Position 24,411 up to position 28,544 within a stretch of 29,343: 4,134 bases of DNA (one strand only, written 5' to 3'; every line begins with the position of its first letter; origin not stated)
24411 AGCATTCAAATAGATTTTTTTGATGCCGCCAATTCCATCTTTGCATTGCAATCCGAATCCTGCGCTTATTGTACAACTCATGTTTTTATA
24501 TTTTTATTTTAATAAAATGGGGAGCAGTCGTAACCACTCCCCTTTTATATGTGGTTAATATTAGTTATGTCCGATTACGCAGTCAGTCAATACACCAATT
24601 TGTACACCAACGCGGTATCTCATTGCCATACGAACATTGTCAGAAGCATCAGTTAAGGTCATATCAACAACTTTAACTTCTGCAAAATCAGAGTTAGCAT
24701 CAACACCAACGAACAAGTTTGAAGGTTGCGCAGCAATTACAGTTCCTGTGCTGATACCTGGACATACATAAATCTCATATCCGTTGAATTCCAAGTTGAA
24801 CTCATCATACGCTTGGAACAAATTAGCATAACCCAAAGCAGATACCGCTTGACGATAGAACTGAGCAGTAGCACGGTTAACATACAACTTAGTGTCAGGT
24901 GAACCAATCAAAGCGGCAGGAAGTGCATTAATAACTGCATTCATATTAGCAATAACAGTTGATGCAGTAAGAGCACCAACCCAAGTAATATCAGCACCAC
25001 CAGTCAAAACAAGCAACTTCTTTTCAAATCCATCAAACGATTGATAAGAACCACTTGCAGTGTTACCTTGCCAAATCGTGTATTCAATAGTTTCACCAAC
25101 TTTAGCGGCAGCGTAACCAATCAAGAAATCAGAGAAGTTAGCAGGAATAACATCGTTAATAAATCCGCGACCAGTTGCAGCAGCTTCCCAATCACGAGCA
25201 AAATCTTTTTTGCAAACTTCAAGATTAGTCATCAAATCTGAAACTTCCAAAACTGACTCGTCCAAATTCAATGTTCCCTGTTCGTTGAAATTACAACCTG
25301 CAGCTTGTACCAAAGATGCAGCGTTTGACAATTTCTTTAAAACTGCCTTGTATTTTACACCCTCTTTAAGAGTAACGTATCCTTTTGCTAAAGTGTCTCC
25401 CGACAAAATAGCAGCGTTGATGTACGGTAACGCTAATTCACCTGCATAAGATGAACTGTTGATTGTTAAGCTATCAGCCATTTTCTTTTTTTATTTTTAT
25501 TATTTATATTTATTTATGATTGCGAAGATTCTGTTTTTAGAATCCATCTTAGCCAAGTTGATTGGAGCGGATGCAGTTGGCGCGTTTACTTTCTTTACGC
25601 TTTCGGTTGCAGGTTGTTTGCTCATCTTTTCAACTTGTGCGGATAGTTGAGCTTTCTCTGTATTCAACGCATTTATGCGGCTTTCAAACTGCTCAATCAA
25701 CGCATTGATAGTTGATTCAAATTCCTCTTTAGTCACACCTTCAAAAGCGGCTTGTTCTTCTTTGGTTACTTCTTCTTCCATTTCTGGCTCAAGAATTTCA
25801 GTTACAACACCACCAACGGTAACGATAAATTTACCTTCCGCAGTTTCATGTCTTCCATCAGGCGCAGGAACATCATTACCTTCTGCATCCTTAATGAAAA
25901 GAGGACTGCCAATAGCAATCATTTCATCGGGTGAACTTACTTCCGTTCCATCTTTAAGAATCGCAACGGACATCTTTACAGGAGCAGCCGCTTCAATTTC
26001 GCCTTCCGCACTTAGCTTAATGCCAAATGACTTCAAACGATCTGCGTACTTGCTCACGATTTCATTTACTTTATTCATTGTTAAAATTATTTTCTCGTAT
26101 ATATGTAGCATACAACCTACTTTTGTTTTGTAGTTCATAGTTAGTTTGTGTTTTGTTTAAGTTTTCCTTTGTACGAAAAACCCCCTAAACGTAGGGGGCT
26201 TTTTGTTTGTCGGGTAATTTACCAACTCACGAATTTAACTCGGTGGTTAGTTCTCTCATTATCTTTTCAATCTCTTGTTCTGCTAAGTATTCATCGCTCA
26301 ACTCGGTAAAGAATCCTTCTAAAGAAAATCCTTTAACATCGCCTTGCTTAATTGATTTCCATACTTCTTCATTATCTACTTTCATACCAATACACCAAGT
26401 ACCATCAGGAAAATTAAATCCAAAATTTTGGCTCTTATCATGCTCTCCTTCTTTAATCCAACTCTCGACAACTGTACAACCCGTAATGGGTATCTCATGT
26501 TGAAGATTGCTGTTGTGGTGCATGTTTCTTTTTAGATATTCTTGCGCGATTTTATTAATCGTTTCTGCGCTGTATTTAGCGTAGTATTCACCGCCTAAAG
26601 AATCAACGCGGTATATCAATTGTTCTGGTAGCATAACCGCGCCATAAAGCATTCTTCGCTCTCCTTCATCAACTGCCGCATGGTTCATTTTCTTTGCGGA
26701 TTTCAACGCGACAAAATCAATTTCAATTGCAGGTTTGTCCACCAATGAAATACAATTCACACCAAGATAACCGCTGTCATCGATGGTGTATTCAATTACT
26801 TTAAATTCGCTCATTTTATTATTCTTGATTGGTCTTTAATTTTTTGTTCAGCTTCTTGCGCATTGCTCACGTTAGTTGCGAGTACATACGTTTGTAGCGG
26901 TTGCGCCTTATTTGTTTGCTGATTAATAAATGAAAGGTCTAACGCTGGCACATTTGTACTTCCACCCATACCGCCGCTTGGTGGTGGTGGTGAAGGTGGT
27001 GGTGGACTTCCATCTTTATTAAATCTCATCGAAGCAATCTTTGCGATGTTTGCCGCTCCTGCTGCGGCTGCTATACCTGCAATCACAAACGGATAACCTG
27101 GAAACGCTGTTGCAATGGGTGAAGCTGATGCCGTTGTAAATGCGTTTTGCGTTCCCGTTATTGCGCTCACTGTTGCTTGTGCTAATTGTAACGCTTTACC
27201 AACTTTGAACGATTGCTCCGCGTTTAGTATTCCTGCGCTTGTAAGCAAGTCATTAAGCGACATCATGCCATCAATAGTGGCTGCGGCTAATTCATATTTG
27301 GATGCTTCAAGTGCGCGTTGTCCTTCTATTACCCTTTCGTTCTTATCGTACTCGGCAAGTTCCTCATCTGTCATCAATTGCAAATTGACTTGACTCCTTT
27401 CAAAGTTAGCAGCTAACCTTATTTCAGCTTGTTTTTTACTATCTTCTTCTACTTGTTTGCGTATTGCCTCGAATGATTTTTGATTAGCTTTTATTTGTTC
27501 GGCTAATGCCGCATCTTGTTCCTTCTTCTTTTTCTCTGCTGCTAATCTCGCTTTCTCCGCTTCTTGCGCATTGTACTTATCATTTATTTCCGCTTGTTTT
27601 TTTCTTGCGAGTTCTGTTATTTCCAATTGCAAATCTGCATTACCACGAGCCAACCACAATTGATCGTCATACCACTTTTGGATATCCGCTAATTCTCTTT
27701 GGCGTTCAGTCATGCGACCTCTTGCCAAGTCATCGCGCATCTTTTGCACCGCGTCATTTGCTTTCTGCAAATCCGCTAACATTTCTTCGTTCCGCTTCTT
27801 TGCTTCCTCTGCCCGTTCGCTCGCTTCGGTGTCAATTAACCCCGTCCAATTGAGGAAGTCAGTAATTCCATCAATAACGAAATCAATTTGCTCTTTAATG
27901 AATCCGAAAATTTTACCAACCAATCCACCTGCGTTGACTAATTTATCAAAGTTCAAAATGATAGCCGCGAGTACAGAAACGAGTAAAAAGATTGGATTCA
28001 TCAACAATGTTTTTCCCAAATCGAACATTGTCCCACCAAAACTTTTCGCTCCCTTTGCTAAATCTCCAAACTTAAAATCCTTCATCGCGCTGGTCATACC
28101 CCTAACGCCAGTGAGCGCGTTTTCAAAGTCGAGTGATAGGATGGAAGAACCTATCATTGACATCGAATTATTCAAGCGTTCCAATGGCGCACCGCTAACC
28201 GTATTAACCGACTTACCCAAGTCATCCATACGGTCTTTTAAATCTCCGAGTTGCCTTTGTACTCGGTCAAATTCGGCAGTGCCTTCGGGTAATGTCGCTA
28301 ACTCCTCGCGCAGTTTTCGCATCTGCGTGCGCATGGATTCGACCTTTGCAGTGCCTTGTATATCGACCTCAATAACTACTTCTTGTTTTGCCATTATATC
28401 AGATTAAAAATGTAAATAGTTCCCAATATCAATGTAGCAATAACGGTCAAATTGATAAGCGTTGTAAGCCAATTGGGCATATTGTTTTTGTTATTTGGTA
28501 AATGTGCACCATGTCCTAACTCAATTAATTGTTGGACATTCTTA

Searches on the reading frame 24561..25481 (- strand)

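Call 8: search_protein_families(library=phrogs, proteins=[window:24561-25481:-], max_evalue=0.01)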
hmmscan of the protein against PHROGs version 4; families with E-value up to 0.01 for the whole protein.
window:24561-25481:- (306 aa): 2 families
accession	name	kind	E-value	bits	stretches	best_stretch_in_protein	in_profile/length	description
phrog_11320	-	unknown function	1.1e-35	124.1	1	5-297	4-297/324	-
phrog_1623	-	head and packaging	9.5e-11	42.5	1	114-297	116-293/305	virion structural protein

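Call 49: search_protein_families(library=pfam, proteins=[window:24561-25481:-], max_evalue=1)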
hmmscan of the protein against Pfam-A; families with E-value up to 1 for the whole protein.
window:24561-25481:- (306 aa): 0 families

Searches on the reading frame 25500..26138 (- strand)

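Call 8: search_protein_families(library=phrogs, proteins=[window:25500-26138:-], max_evalue=0.01)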
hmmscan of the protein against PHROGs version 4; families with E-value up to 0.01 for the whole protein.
window:25500-26138:- (212 aa): 2 families
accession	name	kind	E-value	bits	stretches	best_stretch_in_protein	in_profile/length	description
phrog_24921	-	unknown function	1.3e-07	32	1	26-183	188-325/349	-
phrog_33547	-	unknown function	2.5e-06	27.7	1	71-167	205-307/357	-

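Call 49: search_protein_families(library=pfam, proteins=[window:25500-26138:-], max_evalue=1)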
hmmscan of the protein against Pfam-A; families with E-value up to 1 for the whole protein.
window:25500-26138:- (212 aa): 10 families
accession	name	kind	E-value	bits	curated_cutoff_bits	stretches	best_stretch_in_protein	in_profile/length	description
PF05396.16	Phage_T7_Capsid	-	0.0031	18.4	27.1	1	117-180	28-96/188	Phage T7 capsid assembly protein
PF20667.3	Sec10_N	-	0.035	14.6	27.4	1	146-180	3-37/118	Exocyst complex component Sec10, N-terminal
PF11068.13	YlqD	-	0.043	14.6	27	1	146-186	20-60/131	YlqD protein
PF07889.17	DUF1664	-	0.046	14.2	34.6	1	135-175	34-74/124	Protein of unknown function (DUF1664)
PF09311.16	Rab5-bind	-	0.067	13.1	33.6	1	116-173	166-225/307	Rabaptin-like protein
PF18077.6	DUF5595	-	0.1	13.1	29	1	136-174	34-72/73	Domain of unknown function (DUF5595)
PF24319.2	DUF7491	-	0.14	12.9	30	1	136-175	31-71/90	Coiled-coil region of unknown function (DUF7491)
PF09974.14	DUF2209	-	0.16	12.7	26.8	0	95-163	7-70/121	Uncharacterized protein conserved in archaea (DUF2209)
PF07716.20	bZIP_2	-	0.27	11.8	22.3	1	149-175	28-54/54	Basic region leucine zipper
PF17522.7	DUF5446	-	0.83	10.2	26.2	0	119-159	16-58/72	Family of unknown function (DUF5446)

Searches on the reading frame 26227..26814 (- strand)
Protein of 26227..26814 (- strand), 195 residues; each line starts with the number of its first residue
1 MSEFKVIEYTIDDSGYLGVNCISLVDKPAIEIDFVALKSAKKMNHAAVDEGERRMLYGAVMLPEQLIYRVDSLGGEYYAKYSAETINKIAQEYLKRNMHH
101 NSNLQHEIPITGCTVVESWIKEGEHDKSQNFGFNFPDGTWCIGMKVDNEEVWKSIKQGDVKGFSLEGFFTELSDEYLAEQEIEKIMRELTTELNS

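Call 8: search_protein_families(library=phrogs, proteins=[window:26227-26814:-], max_evalue=0.01)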
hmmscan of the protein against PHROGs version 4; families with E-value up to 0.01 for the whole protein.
window:26227-26814:- (195 aa): 9 families
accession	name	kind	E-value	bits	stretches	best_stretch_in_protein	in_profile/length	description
phrog_24921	-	unknown function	9.4e-44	150.9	1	5-170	2-171/349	-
phrog_3017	-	head and packaging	2e-21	77.7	1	19-171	10-154/402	head maturation protease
phrog_1530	-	other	9.8e-19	68.9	1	45-170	238-350/379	DNA methyltransferase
phrog_15223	-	other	3.4e-17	64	1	51-184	11-127/199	protease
phrog_19260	-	unknown function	7.7e-10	39.6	1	51-168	45-149/253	-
phrog_33677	-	head and packaging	1.8e-09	38.2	1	18-186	121-281/564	head maturation protease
phrog_34096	-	head and packaging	3.1e-08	33.8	1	42-166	122-232/412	head maturation protease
phrog_13242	-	unknown function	3e-05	24.2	1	46-172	312-426/450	-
phrog_15852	-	unknown function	0.0014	19.6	1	153-190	28-67/74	-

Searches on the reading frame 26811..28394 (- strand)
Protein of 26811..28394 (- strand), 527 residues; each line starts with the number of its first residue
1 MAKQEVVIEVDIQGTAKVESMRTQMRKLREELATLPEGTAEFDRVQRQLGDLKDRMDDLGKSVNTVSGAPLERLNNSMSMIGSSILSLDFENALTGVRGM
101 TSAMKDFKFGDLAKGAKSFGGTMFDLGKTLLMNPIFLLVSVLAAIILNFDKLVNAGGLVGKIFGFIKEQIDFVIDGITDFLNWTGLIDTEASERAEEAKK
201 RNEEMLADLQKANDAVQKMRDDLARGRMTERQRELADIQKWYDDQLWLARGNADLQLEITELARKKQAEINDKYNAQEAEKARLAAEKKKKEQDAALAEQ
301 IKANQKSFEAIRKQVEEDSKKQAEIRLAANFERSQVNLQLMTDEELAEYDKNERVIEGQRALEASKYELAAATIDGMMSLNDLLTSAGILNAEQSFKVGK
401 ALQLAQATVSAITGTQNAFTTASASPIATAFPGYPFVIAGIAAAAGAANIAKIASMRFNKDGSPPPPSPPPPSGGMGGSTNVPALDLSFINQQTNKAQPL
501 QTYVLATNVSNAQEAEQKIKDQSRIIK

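Call 8: search_protein_families(library=phrogs, proteins=[window:26811-28394:-], max_evalue=0.01)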
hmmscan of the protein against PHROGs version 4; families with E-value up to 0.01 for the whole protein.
window:26811-28394:- (527 aa): 1 family
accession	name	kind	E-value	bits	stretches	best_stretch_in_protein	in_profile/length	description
phrog_1538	-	tail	1.1e-09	38.6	1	191-459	427-711/811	tail length tape measure protein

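Call 49: search_protein_families(library=pfam, proteins=[window:26811-28394:-], max_evalue=1)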
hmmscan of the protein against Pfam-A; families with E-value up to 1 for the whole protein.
window:26811-28394:- (527 aa): 6 families
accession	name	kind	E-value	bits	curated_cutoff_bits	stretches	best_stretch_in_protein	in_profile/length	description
PF13296.11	T6SS_Vgr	-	0.06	13.9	22.4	0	314-352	11-48/108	Putative type VI secretion system Rhs element Vgr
PF22812.1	CR_prot_dom_plant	-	0.17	12.8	34.1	1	463-495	6-38/71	Plant cysteine-rich protein domain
PF19380.4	DUF5955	-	0.18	12.6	27.1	1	15-88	5-70/88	Family of unknown function (DUF5955)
PF00804.31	Syntaxin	-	0.21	11.8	26.7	1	17-74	10-67/157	Syntaxin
PF05531.17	NPV_P10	-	0.31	12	29.8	1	8-60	9-62/75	Nucleopolyhedrovirus P10 protein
PF04513.17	Baculo_PEP_C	-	0.41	11.1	38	1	15-114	37-125/140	Baculovirus polyhedron envelope protein, PEP, C terminus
